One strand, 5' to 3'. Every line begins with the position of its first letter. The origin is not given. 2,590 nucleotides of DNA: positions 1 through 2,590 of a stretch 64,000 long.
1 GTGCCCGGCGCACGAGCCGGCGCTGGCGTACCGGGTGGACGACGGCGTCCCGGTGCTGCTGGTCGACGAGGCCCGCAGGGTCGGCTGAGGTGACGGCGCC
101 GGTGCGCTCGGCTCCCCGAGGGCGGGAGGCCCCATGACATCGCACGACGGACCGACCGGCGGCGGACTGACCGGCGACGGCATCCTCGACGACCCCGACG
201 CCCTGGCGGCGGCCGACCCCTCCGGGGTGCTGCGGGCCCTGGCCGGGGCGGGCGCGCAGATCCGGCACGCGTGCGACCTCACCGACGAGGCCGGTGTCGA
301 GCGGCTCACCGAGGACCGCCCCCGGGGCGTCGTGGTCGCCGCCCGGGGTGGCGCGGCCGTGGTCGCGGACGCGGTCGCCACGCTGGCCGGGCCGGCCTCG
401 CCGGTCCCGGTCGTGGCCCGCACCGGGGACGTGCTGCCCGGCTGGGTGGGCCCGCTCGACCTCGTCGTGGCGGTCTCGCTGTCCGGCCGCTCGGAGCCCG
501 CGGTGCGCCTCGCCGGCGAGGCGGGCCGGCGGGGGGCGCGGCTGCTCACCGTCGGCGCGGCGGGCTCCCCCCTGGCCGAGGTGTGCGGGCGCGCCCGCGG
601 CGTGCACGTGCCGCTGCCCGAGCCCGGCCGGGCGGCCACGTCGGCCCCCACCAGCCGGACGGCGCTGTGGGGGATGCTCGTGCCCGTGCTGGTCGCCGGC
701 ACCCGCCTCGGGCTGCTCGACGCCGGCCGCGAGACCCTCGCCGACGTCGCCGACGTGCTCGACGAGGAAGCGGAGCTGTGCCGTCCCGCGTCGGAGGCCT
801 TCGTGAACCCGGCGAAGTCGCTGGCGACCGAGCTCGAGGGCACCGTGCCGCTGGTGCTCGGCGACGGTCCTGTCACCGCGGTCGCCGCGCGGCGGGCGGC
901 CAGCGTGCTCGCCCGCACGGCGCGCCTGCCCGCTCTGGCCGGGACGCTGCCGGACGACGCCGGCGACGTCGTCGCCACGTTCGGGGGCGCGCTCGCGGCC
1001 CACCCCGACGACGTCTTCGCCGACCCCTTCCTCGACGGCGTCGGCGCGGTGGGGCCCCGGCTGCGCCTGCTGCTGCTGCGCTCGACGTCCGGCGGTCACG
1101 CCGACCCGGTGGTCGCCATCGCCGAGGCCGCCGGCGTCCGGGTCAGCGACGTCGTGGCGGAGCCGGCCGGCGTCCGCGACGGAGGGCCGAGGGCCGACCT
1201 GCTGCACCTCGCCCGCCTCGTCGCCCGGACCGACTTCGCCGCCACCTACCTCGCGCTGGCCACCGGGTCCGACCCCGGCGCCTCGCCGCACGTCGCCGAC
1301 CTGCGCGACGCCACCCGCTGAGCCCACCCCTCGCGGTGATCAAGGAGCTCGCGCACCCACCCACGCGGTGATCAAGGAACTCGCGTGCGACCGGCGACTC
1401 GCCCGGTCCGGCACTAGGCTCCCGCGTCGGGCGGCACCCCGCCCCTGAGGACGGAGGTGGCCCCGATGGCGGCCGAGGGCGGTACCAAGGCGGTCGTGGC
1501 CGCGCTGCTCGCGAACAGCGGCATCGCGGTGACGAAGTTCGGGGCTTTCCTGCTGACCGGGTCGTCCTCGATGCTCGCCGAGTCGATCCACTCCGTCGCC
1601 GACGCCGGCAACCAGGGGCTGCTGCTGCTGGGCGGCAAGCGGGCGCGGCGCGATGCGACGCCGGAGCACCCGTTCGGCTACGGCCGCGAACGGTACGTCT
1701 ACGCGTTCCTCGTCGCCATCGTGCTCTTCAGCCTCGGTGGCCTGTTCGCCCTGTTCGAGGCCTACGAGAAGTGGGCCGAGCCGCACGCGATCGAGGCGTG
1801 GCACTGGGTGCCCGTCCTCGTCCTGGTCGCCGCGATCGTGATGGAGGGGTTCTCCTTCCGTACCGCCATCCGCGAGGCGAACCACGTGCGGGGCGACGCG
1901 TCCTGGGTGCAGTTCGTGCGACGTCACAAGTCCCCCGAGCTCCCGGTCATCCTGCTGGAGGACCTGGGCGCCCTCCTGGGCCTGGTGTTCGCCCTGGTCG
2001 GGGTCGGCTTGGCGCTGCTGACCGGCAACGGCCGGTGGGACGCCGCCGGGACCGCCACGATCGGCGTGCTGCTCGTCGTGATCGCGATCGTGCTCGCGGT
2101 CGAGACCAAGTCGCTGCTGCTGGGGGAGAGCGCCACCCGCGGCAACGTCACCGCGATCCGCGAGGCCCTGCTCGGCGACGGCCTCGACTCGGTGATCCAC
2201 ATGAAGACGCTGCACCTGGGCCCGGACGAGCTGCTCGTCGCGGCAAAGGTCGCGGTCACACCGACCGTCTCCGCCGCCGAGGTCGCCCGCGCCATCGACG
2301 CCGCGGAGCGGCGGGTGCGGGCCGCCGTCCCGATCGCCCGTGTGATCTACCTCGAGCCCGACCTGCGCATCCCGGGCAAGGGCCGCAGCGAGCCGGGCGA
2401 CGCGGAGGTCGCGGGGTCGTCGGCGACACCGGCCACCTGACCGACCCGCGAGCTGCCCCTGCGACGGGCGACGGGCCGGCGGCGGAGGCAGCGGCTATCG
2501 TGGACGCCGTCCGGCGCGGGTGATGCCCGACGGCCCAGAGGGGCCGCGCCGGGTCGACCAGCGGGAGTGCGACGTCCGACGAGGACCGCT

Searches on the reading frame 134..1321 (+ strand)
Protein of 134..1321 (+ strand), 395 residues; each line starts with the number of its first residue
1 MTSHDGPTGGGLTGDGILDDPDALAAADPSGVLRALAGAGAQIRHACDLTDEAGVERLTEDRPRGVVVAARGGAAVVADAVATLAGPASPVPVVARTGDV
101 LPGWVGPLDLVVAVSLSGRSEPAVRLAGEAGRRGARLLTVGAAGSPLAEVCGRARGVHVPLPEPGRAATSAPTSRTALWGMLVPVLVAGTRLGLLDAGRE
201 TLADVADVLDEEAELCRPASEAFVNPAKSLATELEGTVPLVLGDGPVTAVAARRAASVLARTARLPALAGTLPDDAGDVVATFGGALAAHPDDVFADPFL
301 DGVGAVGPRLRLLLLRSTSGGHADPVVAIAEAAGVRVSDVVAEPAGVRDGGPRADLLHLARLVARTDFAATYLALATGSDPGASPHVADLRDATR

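Call 11: search_protein_families(library=pfam, proteins=[window:134-1321:+])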
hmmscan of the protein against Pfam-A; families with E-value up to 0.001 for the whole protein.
window:134-1321:+ (395 aa): 1 family
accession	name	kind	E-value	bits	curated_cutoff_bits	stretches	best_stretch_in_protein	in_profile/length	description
PF10432.14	bact-PGI_C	-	7.1e-21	75.2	24.5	1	224-392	2-149/151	Bacterial phospho-glucose isomerase C-terminal SIS domain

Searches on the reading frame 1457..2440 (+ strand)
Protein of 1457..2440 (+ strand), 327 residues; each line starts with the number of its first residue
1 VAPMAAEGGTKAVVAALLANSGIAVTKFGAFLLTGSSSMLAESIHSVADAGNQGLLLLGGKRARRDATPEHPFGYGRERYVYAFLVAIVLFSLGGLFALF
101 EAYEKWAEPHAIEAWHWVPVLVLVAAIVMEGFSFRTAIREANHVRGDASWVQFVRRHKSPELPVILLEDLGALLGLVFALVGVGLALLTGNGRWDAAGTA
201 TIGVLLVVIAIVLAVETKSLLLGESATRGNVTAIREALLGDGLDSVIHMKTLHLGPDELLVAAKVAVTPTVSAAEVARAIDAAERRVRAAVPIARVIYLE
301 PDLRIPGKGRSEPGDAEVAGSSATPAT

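Call 11: search_protein_families(library=pfam, proteins=[window:1457-2440:+])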
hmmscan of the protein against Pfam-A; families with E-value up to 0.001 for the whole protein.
window:1457-2440:+ (327 aa): 1 family
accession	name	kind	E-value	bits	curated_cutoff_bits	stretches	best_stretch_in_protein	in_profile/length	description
PF01545.26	Cation_efflux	-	1.6e-37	129.6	26.6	1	14-222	2-198/198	Cation efflux family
